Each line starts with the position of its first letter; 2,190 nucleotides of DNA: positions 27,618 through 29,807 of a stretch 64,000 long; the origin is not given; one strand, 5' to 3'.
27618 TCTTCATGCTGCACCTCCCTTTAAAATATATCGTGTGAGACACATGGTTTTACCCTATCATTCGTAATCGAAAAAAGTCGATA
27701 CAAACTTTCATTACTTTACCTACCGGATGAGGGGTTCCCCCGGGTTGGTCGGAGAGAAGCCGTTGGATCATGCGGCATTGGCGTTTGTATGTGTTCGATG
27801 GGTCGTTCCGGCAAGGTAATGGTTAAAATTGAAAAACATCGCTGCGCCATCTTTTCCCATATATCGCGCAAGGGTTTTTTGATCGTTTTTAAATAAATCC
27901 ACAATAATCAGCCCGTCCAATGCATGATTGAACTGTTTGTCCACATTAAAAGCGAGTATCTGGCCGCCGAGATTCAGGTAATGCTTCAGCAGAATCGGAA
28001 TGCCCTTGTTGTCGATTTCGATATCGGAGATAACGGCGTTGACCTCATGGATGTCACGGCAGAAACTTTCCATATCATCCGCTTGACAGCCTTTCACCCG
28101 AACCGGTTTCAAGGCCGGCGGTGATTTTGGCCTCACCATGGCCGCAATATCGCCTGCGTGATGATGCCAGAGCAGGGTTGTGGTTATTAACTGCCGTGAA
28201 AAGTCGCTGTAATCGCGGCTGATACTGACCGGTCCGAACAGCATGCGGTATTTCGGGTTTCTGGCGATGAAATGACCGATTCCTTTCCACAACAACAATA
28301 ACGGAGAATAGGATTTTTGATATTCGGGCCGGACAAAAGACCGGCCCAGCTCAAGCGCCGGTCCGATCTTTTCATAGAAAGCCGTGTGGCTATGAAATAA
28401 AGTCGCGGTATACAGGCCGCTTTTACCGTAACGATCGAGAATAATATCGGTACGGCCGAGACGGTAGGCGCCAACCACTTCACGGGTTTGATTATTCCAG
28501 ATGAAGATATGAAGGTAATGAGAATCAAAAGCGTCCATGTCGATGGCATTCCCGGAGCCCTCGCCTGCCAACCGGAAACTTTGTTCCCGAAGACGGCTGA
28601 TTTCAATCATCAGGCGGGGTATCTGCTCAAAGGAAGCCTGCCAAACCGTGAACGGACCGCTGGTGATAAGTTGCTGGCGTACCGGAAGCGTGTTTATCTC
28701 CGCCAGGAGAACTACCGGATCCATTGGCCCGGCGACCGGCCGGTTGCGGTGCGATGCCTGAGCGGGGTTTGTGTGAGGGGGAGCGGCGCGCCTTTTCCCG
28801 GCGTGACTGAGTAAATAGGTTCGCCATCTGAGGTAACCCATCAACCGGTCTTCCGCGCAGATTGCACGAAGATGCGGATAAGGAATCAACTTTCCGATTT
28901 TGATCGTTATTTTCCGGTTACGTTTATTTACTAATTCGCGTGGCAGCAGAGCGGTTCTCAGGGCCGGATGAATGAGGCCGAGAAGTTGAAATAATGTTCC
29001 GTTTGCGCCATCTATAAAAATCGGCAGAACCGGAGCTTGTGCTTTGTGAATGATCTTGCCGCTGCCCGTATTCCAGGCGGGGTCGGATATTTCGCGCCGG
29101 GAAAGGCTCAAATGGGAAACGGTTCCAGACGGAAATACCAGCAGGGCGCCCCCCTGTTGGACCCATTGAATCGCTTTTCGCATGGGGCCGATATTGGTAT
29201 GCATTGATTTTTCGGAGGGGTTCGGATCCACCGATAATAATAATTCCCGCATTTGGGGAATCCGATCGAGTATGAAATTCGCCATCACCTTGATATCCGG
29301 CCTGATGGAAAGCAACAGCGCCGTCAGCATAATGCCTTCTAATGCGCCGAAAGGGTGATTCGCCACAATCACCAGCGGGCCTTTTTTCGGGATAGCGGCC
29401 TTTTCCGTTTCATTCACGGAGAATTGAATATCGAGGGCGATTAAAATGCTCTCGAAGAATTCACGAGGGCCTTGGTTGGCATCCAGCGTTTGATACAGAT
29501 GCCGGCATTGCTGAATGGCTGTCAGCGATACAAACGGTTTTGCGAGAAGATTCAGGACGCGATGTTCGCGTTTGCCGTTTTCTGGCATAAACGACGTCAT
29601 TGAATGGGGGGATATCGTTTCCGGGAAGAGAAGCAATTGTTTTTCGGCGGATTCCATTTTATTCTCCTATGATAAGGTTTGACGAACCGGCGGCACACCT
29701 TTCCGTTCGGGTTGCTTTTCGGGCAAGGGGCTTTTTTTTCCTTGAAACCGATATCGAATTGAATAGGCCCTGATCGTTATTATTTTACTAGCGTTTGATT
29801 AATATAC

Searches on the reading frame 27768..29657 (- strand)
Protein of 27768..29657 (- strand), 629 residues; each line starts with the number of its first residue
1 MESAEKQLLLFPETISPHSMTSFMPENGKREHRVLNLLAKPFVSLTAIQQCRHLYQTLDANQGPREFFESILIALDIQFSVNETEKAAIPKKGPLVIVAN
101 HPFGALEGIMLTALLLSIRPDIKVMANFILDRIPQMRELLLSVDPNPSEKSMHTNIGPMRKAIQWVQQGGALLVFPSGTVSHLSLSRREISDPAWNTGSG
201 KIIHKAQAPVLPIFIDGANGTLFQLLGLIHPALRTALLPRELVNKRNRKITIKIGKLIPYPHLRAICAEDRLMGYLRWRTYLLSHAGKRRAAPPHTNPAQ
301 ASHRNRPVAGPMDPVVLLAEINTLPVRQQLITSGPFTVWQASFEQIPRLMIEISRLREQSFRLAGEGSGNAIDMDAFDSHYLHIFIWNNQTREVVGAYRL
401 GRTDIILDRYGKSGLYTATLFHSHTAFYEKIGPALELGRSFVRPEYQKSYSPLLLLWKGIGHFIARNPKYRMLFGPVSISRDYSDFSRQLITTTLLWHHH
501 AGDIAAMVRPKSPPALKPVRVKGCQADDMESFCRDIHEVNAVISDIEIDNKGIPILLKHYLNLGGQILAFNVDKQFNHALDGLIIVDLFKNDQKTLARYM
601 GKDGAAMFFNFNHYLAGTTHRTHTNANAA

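Call 6: search_protein_families(library=pfam, proteins=[window:27768-29657:-], max_evalue=0.01)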
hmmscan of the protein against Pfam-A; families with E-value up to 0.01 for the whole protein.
window:27768-29657:- (629 aa): 3 families
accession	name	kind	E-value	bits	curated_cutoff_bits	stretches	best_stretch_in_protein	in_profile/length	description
PF13444.12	Acetyltransf_5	-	5.6e-24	85.2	22.4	1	356-457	1-102/102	Acetyltransferase (GNAT) domain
PF19576.4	Acyltransf_2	-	1.3e-14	54.2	27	1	62-285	41-261/266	Acyltransferase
PF01553.26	Acyltransferase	-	4.6e-11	43.1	23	1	82-215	3-131/132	Acyltransferase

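Call 7: search_protein_families(library=ncbifam, proteins=[window:27768-29657:-], max_evalue=0.01)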
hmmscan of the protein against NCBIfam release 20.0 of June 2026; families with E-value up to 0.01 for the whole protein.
window:27768-29657:- (629 aa): 9 families
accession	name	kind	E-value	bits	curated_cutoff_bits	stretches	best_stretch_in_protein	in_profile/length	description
NF052615.1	orn_lipid_OlsF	equivalog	5.1e-119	398.4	620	1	23-600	11-569/570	bifunctional ornithine lipid synthase OlsF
NF053696.1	GlyAclTfGlsBBct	equivalog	5.1e-34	117.8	300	1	338-587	31-288/303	glycine N(alpha)-acyltransferase GlsB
NF053697.1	LyGlyAclTfGlsABct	equivalog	3.2e-23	82.3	260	1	63-266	47-250/267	lyso-glycine lipid O-acyltransferase GlsA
NF052554.1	OrAlActfOlsBRHOCB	equivalog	6.5e-14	52.3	350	1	370-600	45-254/256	L-ornithine N(alpha)-acyltransferase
NF052555.1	OrAlActfOlsBBRUA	equivalog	1.4e-09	37.9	320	1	368-478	58-169/278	l-ornithine N(alpha)-acyltransferase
TIGR00530.1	AGP_acyltrn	subfamily_domain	7.8e-07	28.9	102.95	1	80-215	3-129/130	1-acylglycerol-3-phosphate O-acyltransferase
NF005959.0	PRK08043.1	equivalog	7.9e-07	27.7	886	1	81-239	16-158/719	bifunctional acyl-ACP--phospholipid O-acyltransferase/long-chain-fatty-acid--ACP ligase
NF005291.0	PRK06814.1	equivalog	0.0001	20.3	1349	1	44-227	408-575/1140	acyl-[ACP]--phospholipid O-acyltransferase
NF006386.0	PRK08633.1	equivalog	0.00054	17.8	1221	1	72-224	420-560/1147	acyl-[ACP]--phospholipid O-acyltransferase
